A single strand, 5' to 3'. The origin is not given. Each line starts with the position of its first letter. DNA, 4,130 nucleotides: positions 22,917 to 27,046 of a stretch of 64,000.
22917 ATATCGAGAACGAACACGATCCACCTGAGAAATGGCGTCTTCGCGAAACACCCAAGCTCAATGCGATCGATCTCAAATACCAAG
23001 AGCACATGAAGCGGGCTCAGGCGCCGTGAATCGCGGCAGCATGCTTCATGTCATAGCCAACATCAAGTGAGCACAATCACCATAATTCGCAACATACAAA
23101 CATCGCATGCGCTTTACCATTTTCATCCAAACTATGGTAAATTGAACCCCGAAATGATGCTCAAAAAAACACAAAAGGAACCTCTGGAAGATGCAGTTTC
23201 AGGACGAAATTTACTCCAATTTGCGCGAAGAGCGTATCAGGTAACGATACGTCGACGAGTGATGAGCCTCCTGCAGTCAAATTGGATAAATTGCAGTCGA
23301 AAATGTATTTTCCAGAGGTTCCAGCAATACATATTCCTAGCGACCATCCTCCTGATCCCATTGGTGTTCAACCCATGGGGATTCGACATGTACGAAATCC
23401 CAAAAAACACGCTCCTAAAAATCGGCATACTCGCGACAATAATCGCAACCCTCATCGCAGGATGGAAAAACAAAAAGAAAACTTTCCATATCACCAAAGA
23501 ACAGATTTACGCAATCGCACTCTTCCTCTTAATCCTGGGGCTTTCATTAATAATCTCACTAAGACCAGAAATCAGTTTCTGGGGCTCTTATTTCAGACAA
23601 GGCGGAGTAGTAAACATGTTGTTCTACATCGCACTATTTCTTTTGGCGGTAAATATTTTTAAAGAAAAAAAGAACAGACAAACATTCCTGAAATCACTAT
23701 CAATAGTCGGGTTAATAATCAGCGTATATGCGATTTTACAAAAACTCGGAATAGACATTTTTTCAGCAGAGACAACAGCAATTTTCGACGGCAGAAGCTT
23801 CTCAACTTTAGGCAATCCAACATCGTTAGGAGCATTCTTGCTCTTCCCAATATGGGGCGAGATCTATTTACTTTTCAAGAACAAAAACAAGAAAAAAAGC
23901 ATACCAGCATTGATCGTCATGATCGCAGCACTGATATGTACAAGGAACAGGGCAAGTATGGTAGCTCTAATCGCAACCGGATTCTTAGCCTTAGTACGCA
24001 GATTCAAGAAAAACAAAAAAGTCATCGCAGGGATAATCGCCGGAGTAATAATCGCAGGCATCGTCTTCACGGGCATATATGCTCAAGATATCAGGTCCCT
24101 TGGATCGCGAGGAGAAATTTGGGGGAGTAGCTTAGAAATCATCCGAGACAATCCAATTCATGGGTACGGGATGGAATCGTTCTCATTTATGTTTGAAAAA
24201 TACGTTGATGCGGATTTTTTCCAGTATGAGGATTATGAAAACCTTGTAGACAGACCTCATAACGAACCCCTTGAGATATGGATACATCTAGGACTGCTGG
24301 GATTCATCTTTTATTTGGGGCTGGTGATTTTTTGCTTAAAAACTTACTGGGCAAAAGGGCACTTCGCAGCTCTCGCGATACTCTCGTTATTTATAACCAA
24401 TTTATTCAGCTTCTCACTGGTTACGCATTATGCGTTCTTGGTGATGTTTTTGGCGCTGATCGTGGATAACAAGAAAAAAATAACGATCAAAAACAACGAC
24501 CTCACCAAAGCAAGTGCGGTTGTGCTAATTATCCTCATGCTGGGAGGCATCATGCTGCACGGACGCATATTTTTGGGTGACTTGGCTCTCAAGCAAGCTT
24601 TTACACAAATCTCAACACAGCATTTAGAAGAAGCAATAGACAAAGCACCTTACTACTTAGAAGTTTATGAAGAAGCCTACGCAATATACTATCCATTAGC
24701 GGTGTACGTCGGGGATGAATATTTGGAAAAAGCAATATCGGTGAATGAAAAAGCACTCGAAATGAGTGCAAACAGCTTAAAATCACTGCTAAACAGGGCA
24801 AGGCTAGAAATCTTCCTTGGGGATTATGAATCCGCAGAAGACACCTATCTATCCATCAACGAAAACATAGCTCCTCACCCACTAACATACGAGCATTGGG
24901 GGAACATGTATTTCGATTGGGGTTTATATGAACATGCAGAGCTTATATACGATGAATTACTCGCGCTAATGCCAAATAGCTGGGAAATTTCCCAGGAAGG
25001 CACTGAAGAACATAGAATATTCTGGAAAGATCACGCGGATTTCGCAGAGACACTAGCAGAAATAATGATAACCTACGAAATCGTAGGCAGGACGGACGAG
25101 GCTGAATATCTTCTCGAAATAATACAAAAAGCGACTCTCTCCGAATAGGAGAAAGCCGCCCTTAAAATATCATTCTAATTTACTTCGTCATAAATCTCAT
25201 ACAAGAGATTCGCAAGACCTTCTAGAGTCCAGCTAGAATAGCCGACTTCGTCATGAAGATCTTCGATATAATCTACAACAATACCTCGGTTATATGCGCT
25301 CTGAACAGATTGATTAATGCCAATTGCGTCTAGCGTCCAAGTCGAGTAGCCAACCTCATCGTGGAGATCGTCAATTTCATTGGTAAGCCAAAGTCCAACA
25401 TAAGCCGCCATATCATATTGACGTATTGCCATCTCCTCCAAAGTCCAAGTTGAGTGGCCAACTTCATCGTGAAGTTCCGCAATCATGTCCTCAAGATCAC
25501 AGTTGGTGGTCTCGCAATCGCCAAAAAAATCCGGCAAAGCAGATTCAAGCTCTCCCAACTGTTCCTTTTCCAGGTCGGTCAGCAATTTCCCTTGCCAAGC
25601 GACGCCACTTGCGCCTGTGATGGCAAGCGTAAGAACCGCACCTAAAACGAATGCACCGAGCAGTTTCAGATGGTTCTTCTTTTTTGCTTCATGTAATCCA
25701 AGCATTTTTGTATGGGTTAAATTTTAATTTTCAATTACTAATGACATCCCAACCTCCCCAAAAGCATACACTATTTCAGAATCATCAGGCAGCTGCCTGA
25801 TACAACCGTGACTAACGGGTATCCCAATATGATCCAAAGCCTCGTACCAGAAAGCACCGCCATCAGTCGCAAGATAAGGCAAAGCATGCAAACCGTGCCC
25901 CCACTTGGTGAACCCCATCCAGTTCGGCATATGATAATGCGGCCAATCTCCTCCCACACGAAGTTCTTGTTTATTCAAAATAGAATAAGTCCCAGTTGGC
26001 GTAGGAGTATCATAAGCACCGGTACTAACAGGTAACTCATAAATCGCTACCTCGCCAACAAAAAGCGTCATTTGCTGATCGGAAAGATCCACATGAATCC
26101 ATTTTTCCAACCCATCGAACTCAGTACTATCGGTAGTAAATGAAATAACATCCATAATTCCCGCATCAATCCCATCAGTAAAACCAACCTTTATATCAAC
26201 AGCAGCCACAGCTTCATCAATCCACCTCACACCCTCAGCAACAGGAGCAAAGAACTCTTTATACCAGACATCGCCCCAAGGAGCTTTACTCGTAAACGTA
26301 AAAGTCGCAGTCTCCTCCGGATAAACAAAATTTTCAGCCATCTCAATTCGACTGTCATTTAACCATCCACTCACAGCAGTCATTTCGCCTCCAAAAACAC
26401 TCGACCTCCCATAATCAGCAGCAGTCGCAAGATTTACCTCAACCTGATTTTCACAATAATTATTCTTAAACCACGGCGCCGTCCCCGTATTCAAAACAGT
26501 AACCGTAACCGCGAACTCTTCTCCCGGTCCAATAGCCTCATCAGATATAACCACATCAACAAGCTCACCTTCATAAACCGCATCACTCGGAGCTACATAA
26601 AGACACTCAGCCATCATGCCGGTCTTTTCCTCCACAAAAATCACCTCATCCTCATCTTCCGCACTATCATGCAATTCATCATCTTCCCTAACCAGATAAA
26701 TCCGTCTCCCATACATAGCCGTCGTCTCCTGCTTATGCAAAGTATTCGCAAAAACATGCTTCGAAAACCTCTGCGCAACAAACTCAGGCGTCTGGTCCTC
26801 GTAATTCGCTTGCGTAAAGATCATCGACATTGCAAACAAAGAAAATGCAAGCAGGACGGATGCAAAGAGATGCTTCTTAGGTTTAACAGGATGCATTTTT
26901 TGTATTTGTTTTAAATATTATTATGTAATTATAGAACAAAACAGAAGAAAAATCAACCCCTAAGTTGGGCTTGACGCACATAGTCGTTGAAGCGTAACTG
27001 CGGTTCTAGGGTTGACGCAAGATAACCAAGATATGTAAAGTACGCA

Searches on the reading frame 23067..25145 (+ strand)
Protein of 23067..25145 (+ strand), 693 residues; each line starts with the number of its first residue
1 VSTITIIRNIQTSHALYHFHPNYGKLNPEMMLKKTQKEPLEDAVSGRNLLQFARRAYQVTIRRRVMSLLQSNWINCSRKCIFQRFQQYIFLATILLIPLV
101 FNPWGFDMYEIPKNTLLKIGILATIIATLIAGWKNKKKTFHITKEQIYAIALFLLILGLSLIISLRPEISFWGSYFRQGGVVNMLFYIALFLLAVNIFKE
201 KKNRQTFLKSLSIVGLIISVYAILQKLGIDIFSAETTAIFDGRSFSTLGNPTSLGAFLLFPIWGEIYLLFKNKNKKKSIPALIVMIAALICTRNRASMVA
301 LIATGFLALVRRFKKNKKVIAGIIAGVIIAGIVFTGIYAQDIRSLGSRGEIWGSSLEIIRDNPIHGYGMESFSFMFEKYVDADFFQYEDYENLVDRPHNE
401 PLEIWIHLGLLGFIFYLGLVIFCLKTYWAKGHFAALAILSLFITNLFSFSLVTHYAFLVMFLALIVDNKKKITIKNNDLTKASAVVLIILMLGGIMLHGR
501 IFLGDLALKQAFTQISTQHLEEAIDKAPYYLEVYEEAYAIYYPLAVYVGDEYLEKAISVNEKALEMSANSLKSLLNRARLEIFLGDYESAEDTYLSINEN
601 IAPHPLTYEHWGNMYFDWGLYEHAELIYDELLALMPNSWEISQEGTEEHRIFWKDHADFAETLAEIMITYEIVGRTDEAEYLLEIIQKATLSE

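Call 17: search_protein_families(library=pfam, proteins=[window:23067-25145:+], max_evalue=0.01)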
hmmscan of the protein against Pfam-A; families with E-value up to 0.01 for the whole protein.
window:23067-25145:+ (693 aa): 4 families
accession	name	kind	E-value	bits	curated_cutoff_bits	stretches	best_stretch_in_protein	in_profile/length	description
PF04932.20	Wzy_C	-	5.2e-21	75.4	31.7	1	281-417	2-149/149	O-Antigen ligase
PF13181.12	TPR_8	-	0.00027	21.3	25.7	0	572-594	2-24/34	Tetratricopeptide repeat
PF09913.15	DUF2142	-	0.0015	17.8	30.1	1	262-344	187-268/395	Predicted membrane protein (DUF2142)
PF00515.34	TPR_1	-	0.0075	16.5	27.8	0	610-637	6-33/34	Tetratricopeptide repeat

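Call 92: search_protein_families(library=ncbifam, proteins=[window:23067-25145:+], max_evalue=0.01)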
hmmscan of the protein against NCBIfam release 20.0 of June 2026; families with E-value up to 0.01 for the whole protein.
window:23067-25145:+ (693 aa): 3 families
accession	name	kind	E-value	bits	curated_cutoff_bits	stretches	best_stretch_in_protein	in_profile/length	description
TIGR00947.1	2A73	equivalog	8.4e-11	41.5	366.4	1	118-426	40-364/425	IctB family putative bicarbonate transporter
TIGR04370.1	glyco_rpt_poly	subfamily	6.3e-07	28.7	40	1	150-364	16-260/396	oligosaccharide repeat unit polymerase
TIGR02917.1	PEP_TPR_lipo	equivalog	0.0003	18.8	312.2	1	550-639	648-737/899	XrtA/PEP-CTERM system TPR-repeat protein PrsT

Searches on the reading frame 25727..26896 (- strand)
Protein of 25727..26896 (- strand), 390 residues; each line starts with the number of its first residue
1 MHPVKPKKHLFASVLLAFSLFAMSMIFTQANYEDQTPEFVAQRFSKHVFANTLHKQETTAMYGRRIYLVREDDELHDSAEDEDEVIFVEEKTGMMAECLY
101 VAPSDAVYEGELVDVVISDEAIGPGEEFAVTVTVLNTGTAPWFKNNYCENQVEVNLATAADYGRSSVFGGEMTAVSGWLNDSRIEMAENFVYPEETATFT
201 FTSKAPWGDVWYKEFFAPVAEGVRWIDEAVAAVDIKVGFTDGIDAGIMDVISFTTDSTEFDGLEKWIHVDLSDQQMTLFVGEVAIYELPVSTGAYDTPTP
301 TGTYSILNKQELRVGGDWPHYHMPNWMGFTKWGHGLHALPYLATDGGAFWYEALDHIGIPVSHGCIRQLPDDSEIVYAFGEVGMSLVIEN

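Call 17: search_protein_families(library=pfam, proteins=[window:25727-26896:-], max_evalue=0.01)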
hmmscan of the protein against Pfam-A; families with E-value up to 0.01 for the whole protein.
window:25727-26896:- (390 aa): 1 family
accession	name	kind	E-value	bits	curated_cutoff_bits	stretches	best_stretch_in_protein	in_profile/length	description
PF03734.19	YkuD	-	1.7e-17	64.8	23.4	1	265-387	2-145/146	L,D-transpeptidase catalytic domain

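Call 92: search_protein_families(library=ncbifam, proteins=[window:25727-26896:-], max_evalue=0.01)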
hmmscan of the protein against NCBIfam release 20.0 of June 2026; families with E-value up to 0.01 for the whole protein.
window:25727-26896:- (390 aa): 3 families
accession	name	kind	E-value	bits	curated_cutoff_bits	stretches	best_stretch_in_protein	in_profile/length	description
NF009120.0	PRK12472.1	subfamily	3e-07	29.6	369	1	269-388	58-162/508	hypothetical protein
NF004785.0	PRK06132.1-2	subfamily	3.4e-06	26.5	169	1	268-389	66-172/353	hypothetical protein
NF004786.0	PRK06132.1-3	equivalog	0.00018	20.4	329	1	267-388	31-138/418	hypothetical protein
